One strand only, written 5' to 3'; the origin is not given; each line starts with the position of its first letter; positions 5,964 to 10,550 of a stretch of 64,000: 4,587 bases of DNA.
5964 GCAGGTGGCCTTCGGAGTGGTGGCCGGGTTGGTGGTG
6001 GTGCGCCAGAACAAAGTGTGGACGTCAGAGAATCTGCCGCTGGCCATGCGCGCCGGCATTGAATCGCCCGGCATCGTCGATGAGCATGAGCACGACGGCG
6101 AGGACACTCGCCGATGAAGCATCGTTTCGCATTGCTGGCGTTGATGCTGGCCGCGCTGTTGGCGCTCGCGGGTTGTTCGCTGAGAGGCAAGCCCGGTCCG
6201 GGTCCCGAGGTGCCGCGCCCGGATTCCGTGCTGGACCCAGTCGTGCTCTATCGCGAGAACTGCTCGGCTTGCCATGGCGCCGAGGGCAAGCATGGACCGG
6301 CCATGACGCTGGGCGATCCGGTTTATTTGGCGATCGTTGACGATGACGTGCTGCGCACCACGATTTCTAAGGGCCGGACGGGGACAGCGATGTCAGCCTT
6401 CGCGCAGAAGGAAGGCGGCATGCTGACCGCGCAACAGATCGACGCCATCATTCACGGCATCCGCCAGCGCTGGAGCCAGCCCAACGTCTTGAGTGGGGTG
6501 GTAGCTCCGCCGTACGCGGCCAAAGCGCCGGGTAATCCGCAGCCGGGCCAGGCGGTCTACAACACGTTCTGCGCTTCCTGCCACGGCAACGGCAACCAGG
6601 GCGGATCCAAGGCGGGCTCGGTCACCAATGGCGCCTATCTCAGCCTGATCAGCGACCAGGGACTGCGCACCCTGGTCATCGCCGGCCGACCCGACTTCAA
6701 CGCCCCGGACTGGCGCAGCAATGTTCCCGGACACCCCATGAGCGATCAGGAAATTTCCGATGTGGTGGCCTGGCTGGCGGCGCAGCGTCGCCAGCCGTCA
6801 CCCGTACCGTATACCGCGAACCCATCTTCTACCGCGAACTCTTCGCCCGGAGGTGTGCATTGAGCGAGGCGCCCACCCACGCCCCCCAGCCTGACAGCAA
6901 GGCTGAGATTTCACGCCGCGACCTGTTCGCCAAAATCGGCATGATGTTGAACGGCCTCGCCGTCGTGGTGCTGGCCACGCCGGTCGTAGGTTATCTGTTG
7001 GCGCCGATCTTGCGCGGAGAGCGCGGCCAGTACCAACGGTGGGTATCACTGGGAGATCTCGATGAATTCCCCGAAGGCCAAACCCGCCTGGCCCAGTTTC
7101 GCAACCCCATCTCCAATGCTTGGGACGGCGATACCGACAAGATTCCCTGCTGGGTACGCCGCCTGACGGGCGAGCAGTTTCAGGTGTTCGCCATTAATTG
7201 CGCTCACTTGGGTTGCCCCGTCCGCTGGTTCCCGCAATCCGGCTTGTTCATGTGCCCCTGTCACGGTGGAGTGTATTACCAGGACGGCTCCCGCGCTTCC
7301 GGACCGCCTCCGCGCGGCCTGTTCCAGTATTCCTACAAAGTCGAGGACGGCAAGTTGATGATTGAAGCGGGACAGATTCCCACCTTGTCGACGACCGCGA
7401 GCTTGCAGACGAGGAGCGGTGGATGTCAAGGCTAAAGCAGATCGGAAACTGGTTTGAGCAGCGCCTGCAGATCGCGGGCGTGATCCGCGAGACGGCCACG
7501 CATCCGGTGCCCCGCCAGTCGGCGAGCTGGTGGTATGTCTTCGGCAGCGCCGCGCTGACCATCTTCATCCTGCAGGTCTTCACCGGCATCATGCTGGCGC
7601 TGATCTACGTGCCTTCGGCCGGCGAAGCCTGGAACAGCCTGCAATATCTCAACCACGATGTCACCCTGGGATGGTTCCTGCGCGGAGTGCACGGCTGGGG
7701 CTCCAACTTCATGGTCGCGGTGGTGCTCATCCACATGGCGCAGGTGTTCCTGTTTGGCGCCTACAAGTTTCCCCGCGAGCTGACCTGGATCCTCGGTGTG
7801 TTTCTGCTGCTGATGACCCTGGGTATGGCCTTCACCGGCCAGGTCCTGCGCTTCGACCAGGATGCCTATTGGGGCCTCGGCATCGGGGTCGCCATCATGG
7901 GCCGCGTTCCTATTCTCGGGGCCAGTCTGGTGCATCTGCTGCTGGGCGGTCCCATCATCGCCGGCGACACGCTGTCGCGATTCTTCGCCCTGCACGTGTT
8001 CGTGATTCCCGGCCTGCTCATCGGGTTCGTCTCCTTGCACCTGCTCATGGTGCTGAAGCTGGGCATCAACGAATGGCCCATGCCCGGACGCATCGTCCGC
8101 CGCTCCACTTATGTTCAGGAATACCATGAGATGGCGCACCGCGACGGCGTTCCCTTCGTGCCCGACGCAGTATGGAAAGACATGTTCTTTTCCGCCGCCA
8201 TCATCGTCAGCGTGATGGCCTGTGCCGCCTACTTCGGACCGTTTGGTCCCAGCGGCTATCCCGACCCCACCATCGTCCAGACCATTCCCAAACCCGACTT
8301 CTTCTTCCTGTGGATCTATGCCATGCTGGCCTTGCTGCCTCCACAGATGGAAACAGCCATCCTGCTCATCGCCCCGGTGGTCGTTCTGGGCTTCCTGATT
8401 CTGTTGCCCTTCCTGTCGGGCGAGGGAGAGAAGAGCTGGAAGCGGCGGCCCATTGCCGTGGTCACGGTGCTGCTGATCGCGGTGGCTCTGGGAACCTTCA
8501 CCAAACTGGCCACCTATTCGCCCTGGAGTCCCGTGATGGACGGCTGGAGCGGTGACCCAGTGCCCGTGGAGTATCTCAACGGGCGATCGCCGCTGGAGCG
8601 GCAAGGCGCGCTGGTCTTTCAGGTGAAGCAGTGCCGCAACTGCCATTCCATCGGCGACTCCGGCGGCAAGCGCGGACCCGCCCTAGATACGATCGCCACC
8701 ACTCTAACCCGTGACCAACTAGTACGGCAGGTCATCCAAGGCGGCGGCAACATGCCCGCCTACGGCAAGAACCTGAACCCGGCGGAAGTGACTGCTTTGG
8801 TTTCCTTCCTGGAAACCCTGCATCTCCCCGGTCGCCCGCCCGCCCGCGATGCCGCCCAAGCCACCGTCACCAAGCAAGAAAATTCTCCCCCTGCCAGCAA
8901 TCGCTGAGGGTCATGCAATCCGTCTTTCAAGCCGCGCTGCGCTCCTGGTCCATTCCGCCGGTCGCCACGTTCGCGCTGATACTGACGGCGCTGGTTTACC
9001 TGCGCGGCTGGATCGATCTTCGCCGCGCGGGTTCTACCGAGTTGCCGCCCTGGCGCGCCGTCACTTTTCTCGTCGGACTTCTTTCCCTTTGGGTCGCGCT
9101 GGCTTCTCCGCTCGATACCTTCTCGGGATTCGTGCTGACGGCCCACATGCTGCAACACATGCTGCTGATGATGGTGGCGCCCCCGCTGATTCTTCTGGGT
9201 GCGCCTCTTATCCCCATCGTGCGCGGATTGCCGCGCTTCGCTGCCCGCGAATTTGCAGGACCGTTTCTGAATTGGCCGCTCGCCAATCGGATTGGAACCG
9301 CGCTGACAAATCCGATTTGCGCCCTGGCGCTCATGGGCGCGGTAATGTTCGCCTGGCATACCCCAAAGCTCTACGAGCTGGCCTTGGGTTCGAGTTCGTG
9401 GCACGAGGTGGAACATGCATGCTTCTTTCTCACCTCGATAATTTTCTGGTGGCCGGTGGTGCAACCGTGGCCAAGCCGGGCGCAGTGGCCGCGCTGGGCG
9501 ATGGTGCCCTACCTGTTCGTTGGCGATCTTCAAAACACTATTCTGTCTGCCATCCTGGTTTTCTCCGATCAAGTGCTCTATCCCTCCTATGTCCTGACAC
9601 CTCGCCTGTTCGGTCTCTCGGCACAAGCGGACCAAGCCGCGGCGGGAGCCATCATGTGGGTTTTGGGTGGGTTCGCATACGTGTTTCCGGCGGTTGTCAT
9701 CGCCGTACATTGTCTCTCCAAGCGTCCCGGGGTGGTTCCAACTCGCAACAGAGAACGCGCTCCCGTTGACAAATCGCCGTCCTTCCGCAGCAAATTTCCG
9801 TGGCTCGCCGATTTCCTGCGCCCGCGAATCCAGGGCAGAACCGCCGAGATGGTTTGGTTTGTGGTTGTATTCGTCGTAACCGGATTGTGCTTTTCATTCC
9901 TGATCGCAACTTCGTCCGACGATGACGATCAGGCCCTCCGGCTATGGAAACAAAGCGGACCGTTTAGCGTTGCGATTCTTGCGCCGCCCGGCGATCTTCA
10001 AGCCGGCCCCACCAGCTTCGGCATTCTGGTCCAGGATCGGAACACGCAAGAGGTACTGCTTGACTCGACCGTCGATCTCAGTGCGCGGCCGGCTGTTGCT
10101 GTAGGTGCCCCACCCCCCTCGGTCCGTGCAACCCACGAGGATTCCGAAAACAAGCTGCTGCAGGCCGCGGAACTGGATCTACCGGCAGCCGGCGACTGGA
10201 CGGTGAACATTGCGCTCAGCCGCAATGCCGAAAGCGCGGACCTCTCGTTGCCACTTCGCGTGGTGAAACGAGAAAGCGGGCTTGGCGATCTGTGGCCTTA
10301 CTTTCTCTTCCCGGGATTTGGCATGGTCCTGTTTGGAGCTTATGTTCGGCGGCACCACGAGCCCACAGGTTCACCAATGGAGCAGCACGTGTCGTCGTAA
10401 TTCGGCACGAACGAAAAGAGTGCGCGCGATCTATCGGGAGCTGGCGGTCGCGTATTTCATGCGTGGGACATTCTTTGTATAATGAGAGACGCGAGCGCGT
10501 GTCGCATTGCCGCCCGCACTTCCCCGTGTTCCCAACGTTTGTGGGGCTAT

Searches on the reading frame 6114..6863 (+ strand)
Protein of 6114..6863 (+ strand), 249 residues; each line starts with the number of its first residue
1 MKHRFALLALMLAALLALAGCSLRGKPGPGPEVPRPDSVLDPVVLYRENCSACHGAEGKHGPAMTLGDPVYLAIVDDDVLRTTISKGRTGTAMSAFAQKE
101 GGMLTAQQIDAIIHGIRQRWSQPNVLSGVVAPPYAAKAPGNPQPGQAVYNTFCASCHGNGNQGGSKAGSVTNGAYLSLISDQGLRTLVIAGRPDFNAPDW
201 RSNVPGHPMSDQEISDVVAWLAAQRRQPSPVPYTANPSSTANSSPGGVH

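Call 11: search_protein_families(library=pfam, proteins=[window:6114-6863:+], max_evalue=0.001)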
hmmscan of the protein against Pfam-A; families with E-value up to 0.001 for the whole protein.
window:6114-6863:+ (249 aa): 2 families
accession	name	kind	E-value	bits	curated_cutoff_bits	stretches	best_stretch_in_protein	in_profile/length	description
PF13442.11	Cytochrome_CBB3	-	1.1e-19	71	27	2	141-221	2-68/68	Cytochrome C oxidase, cbb3-type, subunit III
PF00034.26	Cytochrom_C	-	2.5e-15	58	21.3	2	144-222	3-87/90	Cytochrome c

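Call 75: search_protein_families(library=ncbifam, proteins=[window:6114-6863:+], max_evalue=0.001)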
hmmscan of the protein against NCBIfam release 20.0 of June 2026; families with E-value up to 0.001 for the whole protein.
window:6114-6863:+ (249 aa): 8 families
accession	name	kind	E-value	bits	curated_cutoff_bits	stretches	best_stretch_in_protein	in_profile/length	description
TIGR00782.1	ccoP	equivalog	7.3e-12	45.2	179.95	2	144-224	109-192/285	cytochrome-c oxidase, cbb3-type subunit III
NF011054.0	PRK14486.1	equivalog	8.7e-11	41.9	447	1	44-116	220-287/294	putative bifunctional cbb3-type cytochrome c oxidase subunit II/cytochrome c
NF045774.1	cytochro_C551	exception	1.3e-10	41.2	118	1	6-65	4-67/110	cytochrome c551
NF050122.1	bc1_QcrC_actin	exception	2.8e-10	39.9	200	1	2-230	2-217/253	cytochrome bc1 complex diheme cytochrome c subunit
TIGR03872.1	cytochrome_MoxG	equivalog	1.2e-07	31.9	147.8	0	43-118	48-120/133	cytochrome c(L), periplasmic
NF045773.1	cytochro_C550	exception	1.4e-07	31.5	125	0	37-99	47-105/118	cytochrome c550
NF041895.1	choice_anch_V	domain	2.6e-05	24.3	42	0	48-107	25-83/150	choice-of-anchor V domain-containing protein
TIGR04485.1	thiosulf_SoxX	equivalog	0.00014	22.5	61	0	49-113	4-72/78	sulfur oxidation c-type cytochrome SoxX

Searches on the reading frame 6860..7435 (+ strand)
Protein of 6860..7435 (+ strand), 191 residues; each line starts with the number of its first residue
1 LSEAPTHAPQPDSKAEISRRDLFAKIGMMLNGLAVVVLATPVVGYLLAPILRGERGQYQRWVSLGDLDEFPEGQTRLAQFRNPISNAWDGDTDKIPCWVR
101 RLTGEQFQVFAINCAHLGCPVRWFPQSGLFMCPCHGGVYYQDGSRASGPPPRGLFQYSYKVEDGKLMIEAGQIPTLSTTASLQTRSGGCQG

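Call 11: search_protein_families(library=pfam, proteins=[window:6860-7435:+], max_evalue=0.001)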
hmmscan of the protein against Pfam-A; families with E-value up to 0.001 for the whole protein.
window:6860-7435:+ (191 aa): 1 family
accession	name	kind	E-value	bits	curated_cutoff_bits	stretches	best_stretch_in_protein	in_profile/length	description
PF00355.32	Rieske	-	2.5e-06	27.8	20.3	1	97-157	26-87/88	Rieske [2Fe-2S] domain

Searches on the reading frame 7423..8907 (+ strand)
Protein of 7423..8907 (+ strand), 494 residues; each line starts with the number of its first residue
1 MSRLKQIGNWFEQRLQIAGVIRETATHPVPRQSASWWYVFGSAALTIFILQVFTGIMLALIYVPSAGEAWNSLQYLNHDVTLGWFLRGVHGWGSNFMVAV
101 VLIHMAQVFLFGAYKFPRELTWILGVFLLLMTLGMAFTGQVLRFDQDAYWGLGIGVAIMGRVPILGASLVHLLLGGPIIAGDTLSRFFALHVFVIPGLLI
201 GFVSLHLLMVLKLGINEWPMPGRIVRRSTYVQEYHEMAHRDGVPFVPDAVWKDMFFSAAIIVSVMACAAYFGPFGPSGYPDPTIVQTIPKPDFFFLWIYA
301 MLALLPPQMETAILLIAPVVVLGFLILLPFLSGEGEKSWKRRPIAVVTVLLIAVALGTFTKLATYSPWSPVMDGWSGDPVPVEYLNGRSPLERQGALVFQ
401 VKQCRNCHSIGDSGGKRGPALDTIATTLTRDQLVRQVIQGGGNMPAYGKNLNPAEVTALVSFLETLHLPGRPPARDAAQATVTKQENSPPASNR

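Call 11: search_protein_families(library=pfam, proteins=[window:7423-8907:+], max_evalue=0.001)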
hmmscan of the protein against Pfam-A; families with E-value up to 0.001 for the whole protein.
window:7423-8907:+ (494 aa): 5 families
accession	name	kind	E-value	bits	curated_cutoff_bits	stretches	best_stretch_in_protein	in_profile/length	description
PF00033.24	Cytochrome_B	-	2.3e-44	151.9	27.2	1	34-212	10-187/189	Cytochrome b/b6/petB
PF13631.11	Cytochrom_B_N_2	-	7.3e-35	120.8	27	1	96-269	2-160/169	Cytochrome b(N-terminal)/b6/petB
PF13442.11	Cytochrome_CBB3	-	4.3e-12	46.6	27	1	393-463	4-68/68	Cytochrome C oxidase, cbb3-type, subunit III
PF00034.26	Cytochrom_C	-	2.3e-06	29.3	21.3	1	395-466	4-89/90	Cytochrome c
PF14358.11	DUF4405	-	0.0009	20.2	26.7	1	43-106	5-63/66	Domain of unknown function (DUF4405)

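Call 75: search_protein_families(library=ncbifam, proteins=[window:7423-8907:+], max_evalue=0.001)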
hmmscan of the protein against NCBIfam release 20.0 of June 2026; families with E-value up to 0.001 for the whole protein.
window:7423-8907:+ (494 aa): 11 families
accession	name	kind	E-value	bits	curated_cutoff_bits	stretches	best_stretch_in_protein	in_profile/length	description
NF002990.0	PRK03735.1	subfamily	2.4e-59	200.8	325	1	5-216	3-220/223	cytochrome b6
NF040969.1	cytb_ExtP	equivalog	1.7e-55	188.1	290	1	22-215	3-202/205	selenite/tellurite reduction operon b-type cytochrome ExtP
NF050120.1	bc1_QcrB_actin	exception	2.2e-36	125.7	500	1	10-326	1-322/458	cytochrome bc1 complex cytochrome b subunit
NF041076.1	cyt_b_SoxC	equivalog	8.3e-27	94.2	740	2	38-215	28-200/542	proton pump complex cytochrome B SoxC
NF052248.1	SorU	equivalog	2.7e-07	30.7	100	1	403-462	12-71/72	SorU family sulfite dehydrogenase c-type cytochrome subunit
NF045773.1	cytochro_C550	exception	2.6e-06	27.4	125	1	400-462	57-115/118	cytochrome c550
NF045774.1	cytochro_C551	exception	1.2e-05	25.2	118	1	395-464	42-107/110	cytochrome c551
TIGR02603.1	CxxCH_TIGR02603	domain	1.5e-05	25.1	68.15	1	394-440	5-50/134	putative heme-binding domain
TIGR04485.1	thiosulf_SoxX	equivalog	0.00013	22.6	61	1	404-465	5-77/78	sulfur oxidation c-type cytochrome SoxX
NF045930.1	Cytc6PetJCyano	equivalog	0.00019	21.3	135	1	394-461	30-100/110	cytochrome c6 PetJ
NF011054.0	PRK14486.1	equivalog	0.00024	20.7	447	0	398-466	221-290/294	putative bifunctional cbb3-type cytochrome c oxidase subunit II/cytochrome c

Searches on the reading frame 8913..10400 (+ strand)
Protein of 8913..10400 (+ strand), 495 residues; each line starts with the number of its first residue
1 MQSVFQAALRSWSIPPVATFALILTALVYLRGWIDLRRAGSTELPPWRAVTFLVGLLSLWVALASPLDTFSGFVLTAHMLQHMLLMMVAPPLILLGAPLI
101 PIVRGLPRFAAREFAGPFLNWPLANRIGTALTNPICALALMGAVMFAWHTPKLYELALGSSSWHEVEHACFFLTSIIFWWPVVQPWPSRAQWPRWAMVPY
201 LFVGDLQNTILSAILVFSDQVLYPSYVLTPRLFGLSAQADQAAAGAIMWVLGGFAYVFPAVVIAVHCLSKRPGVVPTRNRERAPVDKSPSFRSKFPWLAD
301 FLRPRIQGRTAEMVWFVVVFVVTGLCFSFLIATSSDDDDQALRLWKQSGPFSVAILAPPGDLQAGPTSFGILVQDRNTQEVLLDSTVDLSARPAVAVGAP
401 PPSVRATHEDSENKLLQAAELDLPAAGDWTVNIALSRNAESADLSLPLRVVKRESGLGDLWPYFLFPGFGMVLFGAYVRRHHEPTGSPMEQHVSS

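Call 11: search_protein_families(library=pfam, proteins=[window:8913-10400:+], max_evalue=0.001)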
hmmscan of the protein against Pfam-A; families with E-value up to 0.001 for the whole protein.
window:8913-10400:+ (495 aa): 1 family
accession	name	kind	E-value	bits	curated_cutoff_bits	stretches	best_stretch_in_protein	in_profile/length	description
PF09678.15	Caa3_CtaG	-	7.4e-60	202.7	27.7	1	28-268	2-235/237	Cytochrome c oxidase caa3 assembly factor (Caa3_CtaG)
